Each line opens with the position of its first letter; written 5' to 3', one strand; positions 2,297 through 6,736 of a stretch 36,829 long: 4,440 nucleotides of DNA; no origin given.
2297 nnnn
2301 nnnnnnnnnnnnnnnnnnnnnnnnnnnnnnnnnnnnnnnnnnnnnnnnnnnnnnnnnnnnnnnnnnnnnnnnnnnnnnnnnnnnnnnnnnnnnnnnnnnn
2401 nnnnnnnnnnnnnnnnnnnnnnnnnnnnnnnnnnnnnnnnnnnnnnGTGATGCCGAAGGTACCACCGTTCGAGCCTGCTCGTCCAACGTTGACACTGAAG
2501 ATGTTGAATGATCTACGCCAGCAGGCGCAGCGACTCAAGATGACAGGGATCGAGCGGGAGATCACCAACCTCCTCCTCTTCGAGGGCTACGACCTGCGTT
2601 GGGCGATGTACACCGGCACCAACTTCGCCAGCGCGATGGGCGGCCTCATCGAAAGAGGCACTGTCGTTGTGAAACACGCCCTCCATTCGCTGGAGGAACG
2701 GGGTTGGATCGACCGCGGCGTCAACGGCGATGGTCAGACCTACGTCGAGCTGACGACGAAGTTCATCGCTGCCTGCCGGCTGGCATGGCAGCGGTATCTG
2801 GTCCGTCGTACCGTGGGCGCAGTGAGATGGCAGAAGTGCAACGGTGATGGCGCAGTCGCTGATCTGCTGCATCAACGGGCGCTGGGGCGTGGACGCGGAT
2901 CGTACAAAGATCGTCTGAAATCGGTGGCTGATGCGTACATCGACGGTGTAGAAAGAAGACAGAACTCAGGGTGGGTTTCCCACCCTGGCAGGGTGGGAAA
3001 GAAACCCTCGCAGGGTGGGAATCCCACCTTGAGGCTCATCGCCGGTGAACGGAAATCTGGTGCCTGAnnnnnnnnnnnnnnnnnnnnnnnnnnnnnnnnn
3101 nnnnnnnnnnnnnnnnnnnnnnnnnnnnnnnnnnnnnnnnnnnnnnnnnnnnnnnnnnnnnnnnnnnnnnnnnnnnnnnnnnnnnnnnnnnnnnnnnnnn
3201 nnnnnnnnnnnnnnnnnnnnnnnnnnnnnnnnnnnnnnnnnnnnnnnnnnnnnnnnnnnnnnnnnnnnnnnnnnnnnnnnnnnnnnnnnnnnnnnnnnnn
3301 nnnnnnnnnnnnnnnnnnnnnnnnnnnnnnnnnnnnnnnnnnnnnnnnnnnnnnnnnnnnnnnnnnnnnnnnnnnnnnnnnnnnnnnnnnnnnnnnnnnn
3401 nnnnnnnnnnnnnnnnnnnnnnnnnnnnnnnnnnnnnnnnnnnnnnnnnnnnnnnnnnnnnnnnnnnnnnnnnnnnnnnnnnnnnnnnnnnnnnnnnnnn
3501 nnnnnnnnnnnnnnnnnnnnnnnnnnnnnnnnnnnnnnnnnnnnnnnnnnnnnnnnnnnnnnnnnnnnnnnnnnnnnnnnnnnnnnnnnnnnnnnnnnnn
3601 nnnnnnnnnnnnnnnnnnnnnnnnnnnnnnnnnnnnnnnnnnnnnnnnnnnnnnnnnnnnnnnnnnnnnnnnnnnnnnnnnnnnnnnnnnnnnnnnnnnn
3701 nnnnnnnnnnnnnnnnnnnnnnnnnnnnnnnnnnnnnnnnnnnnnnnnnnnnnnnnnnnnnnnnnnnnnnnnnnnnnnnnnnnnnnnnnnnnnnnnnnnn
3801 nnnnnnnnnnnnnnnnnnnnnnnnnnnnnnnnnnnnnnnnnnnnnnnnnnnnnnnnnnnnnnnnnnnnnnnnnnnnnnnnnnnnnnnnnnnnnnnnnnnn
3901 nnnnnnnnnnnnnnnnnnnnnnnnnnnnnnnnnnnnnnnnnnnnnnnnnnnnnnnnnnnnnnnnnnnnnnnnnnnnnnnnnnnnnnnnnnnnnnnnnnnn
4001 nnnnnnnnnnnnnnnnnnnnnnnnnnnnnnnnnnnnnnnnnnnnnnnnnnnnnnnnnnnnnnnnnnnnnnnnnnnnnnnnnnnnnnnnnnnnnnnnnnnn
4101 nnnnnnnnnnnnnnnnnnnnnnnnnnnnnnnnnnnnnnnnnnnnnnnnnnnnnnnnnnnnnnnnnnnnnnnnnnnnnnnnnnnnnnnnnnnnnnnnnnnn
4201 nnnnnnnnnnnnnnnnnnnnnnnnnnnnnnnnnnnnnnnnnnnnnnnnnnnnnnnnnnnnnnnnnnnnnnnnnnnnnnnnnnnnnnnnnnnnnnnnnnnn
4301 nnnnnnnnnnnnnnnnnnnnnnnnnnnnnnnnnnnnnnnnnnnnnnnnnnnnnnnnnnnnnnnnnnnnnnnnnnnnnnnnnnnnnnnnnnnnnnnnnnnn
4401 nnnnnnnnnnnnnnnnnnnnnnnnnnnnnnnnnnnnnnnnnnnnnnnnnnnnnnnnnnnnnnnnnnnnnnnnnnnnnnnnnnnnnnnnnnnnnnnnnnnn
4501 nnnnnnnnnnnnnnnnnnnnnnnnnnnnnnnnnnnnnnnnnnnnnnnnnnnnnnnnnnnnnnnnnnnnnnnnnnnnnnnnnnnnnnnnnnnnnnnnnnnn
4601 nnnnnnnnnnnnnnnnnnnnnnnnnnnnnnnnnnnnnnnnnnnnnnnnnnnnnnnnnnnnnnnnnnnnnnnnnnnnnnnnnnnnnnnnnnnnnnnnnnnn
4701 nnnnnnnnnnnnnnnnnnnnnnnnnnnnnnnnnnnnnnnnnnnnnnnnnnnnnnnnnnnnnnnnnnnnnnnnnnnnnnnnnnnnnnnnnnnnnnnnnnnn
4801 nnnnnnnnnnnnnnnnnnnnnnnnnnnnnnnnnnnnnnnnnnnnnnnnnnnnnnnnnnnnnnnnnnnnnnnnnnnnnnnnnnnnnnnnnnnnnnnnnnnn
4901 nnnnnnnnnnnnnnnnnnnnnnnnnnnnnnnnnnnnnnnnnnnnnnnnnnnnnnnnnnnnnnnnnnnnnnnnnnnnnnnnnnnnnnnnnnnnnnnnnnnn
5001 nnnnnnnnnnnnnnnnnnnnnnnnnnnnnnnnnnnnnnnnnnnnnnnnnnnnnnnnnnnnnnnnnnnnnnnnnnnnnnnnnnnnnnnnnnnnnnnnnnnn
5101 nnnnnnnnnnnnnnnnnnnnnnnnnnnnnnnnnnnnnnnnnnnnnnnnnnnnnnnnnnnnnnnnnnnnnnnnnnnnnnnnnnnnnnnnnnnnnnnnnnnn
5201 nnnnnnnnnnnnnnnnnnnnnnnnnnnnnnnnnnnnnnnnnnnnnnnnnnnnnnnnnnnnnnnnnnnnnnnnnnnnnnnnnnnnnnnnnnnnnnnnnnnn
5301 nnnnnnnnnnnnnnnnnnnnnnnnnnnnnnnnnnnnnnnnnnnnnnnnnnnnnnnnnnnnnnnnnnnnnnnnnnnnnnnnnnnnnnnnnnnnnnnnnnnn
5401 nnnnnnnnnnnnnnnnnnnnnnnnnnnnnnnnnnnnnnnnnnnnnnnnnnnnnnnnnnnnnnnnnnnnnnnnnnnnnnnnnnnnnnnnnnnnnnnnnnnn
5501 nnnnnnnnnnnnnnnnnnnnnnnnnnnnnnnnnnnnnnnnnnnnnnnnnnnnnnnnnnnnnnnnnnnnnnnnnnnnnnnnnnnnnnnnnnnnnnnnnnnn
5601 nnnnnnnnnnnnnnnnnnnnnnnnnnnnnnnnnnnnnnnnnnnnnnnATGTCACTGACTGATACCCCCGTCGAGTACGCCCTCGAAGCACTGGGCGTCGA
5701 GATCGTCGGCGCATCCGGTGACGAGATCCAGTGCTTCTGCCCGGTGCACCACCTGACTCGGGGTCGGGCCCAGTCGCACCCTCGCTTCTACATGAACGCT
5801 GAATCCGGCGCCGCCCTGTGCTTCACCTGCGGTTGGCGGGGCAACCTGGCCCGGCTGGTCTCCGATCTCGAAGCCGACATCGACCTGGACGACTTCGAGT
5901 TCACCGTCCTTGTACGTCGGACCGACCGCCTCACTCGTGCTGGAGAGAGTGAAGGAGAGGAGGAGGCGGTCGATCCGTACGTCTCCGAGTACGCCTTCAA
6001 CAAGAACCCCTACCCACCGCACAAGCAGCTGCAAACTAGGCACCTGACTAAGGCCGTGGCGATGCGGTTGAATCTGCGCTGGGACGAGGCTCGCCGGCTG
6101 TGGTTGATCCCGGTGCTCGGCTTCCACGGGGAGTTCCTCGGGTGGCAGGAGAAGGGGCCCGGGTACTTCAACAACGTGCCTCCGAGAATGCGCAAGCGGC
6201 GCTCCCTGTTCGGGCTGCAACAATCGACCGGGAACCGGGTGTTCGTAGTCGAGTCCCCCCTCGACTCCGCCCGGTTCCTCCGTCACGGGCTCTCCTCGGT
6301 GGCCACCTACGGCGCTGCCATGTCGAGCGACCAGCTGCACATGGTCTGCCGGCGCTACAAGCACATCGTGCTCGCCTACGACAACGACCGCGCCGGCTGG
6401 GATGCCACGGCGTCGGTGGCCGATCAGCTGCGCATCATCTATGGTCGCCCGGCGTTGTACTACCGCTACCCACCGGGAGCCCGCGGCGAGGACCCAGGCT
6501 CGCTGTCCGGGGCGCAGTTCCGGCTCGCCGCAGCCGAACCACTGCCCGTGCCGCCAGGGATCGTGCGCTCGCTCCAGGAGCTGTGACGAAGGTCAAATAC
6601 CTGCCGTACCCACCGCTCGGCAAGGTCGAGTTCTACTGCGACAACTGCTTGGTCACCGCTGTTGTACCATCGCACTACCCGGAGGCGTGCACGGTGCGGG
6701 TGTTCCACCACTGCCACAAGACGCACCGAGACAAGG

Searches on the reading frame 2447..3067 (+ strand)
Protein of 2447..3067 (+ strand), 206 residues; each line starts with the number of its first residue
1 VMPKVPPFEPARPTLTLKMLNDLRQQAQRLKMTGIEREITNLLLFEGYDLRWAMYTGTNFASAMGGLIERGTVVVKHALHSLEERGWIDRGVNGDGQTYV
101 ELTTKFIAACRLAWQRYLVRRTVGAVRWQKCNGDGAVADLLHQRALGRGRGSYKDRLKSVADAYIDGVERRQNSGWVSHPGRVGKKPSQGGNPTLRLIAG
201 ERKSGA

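Call 18: search_protein_families(library=pfam, proteins=[window:2447-3067:+], max_evalue=0.01)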
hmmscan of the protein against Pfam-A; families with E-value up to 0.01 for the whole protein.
window:2447-3067:+ (206 aa): 0 families

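Call 19: search_protein_families(library=phrogs, proteins=[window:2447-3067:+], max_evalue=0.001)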
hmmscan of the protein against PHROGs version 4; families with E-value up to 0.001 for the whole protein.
window:2447-3067:+ (206 aa): 0 families

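Call 68: find_homologous_proteins(query=window:2450-3067:+, max_evalue=0.001)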
Query window:2450-3067:+ (205 aa): 6 proteins with E <= 0.001 among 672 candidates.
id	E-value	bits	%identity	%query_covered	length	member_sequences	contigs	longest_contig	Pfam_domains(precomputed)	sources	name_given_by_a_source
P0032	5.9e-135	465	100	100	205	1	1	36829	-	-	-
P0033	1.6e-73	265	62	100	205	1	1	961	-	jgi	jgi:hypothetical protein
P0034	4.3e-62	227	56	100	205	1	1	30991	-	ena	-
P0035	6.1e-56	207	57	92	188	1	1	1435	-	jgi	jgi:DNA-binding MarR family transcriptional regulator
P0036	2.8e-55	205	56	92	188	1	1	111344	-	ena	-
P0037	7.9e-54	200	54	92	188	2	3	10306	-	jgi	jgi:DNA-binding MarR family transcriptional regulator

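Call 69: search_solved_structures(query=window:2450-3067:+, max_evalue=1)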
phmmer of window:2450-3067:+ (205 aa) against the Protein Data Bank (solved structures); distinct sequences matched with E-value up to 1: 1.
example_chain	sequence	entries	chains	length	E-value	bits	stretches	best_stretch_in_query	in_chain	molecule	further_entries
8ydl_A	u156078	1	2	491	0.084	15.7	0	102-143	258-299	Fusion glycoprotein F2, F1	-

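Call 71: find_encoding_contigs(protein=P0036, flank=10000, max_places=1)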
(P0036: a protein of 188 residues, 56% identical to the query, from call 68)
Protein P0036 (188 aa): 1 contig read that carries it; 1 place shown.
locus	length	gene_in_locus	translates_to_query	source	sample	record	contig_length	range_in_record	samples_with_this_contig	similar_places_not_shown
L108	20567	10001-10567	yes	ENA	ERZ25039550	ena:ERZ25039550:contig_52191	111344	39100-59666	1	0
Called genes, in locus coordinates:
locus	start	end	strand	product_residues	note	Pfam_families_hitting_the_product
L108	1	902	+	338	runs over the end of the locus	-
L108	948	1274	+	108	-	-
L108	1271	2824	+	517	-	-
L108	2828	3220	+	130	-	PF04965:GPW_gp25 (weak)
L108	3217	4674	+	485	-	PF04865:Baseplate_J (faint)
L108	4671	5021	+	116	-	-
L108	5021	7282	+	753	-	PF09684:Tail_P2_I (weak)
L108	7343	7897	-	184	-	-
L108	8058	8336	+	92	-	-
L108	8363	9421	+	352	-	PF07498:Rho_N (weak)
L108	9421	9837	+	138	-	-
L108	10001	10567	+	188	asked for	-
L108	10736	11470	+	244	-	-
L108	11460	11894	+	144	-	-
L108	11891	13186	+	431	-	PF03796:DnaB_C, PF06745:ATPase (weak), PF13481:AAA_25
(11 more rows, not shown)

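Call 72: find_encoding_contigs(protein=P0034, flank=10000, max_places=1)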
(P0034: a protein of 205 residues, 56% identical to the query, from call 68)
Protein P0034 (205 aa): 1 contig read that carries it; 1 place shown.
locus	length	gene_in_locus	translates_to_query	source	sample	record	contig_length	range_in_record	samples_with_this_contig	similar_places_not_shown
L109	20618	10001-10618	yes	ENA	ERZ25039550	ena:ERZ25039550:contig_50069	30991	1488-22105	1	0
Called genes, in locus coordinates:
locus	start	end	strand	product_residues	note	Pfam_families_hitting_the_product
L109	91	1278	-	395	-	PF00420:Oxidored_q2 (weak)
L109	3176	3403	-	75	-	PF00361:Proton_antipo_M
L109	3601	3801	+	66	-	-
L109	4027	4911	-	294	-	-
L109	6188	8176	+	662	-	PF09684:Tail_P2_I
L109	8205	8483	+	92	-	-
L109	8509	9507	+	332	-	PF07498:Rho_N (weak)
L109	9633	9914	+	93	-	-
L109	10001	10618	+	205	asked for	-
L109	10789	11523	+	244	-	-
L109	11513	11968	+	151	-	-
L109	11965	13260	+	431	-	PF03796:DnaB_C, PF06745:ATPase (faint), PF13481:AAA_25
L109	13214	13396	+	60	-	-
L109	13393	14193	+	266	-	PF13662:Toprim_4, PF01751:Toprim (weak), PF13155:Toprim_2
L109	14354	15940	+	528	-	PF00176:SNF2-rel_dom, PF04851:ResIII, PF00271:Helicase_C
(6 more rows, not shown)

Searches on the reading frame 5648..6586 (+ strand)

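Call 20: search_protein_families(library=phrogs, proteins=[window:5648-6586:+], max_evalue=0.00001)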
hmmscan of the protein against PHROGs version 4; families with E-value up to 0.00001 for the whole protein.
window:5648-6586:+ (312 aa): 4 families
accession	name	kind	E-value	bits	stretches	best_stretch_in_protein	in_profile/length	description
phrog_47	-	DNA, RNA and nucleotide metabolism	4.7e-33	115.8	1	3-292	26-327/947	DNA primase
phrog_6444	-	DNA, RNA and nucleotide metabolism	1.9e-15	57.7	1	157-260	216-325/577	DNA primase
phrog_239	-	DNA, RNA and nucleotide metabolism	6.1e-09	36.4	1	27-261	41-275/801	DNA primase/helicase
phrog_849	-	DNA, RNA and nucleotide metabolism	7e-06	26.3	0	185-261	226-310/435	DNA primase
